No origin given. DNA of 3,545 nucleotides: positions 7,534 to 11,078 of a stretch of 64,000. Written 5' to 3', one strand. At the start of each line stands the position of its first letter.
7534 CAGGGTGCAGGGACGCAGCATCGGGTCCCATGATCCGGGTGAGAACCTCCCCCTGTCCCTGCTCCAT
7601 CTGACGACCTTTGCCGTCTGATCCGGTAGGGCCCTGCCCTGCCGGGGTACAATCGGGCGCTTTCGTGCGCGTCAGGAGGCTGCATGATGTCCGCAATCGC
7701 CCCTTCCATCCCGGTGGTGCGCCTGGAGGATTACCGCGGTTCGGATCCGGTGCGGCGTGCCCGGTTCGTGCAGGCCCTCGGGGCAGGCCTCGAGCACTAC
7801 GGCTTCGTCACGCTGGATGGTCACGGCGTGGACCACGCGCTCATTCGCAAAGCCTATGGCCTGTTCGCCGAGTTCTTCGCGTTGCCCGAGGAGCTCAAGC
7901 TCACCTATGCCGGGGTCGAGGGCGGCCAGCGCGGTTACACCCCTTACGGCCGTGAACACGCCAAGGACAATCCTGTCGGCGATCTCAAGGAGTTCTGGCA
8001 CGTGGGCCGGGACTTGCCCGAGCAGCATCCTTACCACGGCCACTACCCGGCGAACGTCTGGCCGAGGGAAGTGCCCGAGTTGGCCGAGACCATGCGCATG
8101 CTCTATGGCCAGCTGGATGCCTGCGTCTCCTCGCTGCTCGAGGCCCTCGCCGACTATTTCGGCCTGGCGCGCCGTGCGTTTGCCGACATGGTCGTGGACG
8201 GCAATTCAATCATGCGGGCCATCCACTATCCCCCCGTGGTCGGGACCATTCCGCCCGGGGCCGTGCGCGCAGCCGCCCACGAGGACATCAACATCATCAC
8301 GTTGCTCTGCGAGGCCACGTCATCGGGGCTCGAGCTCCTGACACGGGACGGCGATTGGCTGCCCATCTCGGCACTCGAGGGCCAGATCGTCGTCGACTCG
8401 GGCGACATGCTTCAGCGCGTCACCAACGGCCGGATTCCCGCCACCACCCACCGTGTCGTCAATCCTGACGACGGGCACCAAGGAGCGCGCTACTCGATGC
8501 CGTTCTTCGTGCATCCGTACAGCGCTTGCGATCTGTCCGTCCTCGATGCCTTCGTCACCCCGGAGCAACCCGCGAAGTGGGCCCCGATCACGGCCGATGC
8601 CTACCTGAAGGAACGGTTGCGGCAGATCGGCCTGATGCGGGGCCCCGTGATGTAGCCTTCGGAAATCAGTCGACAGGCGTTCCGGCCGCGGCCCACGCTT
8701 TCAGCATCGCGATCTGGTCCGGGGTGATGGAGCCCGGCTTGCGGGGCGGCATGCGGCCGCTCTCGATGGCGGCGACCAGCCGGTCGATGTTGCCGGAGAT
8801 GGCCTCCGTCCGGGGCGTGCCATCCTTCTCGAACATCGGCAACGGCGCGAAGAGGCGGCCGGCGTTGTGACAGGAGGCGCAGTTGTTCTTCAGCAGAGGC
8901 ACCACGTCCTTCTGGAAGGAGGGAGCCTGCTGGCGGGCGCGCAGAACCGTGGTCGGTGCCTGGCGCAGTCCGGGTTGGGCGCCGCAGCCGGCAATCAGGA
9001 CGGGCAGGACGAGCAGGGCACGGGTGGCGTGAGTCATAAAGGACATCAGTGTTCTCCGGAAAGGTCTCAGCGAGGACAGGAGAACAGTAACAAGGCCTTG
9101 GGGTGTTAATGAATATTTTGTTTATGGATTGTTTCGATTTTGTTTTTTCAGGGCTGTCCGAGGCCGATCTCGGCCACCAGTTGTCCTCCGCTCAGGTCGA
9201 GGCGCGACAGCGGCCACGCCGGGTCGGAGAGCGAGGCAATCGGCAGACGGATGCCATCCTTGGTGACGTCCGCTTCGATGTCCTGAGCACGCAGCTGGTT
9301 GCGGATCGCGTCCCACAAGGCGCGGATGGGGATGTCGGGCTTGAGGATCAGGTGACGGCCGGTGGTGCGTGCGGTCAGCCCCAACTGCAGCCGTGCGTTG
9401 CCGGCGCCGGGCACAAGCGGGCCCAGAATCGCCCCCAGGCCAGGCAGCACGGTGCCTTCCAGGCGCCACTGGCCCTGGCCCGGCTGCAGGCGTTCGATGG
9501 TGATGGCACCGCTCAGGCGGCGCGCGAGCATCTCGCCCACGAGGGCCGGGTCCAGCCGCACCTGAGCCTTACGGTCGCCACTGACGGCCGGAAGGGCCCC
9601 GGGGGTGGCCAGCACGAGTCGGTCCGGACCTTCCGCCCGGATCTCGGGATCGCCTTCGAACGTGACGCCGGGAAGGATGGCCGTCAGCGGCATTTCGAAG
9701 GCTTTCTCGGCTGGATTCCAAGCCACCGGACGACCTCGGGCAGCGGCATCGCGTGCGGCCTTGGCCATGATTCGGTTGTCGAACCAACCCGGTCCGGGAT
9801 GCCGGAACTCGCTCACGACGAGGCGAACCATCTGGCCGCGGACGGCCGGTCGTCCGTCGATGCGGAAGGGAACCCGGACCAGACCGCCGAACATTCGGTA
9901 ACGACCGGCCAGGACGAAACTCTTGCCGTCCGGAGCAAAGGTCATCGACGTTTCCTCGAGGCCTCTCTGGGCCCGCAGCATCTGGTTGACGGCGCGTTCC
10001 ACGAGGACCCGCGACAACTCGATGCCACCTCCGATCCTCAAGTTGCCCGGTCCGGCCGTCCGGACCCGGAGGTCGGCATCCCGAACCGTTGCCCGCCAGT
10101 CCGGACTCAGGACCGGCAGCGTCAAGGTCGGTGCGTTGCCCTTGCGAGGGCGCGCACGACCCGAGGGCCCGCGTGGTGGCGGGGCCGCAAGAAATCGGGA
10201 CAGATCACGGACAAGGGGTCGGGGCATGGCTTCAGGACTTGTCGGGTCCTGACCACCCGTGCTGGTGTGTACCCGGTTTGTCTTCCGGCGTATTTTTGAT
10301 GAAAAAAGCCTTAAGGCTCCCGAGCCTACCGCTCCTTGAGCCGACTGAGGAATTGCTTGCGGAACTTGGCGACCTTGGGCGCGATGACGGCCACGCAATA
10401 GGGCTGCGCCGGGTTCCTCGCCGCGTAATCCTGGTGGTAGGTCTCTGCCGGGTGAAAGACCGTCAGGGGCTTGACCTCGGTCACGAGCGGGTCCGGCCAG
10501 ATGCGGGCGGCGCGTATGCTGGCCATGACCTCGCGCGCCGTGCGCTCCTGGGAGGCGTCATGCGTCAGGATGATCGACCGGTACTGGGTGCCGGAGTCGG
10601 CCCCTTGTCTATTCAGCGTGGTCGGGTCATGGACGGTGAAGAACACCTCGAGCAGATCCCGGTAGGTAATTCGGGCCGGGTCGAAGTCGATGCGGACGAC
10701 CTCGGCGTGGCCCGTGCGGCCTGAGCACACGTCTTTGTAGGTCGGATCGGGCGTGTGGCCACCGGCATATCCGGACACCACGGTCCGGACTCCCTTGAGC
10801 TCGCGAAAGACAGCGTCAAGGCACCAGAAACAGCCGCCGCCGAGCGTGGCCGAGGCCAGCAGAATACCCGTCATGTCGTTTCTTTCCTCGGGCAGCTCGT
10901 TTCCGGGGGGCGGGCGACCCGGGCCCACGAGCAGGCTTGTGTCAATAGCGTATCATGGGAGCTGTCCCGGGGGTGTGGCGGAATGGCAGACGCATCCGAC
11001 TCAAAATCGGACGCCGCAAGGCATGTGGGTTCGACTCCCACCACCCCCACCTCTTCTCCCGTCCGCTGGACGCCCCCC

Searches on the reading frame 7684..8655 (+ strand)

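Call 65: search_protein_families(library=pfam, proteins=[window:7684-8655:+], max_evalue=0.001)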
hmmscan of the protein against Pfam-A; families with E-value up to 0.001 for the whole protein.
window:7684-8655:+ (323 aa): 2 families
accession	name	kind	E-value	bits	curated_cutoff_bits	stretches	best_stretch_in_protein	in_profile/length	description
PF14226.12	DIOX_N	-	6.1e-26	91.8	27.3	1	9-129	1-117/117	non-haem dioxygenase in morphine synthesis N-terminal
PF03171.26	2OG-FeII_Oxy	-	3.7e-18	66.2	23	1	174-278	2-101/101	2OG-Fe(II) oxygenase superfamily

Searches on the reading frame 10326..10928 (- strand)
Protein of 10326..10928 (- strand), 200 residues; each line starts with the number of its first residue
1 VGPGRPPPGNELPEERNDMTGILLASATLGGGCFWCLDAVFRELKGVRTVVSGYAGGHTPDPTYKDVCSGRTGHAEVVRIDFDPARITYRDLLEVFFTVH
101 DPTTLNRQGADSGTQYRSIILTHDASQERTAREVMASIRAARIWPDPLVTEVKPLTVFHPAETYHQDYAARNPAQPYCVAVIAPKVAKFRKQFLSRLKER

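Call 65: search_protein_families(library=pfam, proteins=[window:10326-10928:-], max_evalue=0.001)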
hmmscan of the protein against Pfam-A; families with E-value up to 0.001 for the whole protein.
window:10326-10928:- (200 aa): 1 family
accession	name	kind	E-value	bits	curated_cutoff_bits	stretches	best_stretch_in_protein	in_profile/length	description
PF01625.27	PMSR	-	1.9e-63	213.8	23.7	1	27-178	2-152/153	Peptide methionine sulfoxide reductase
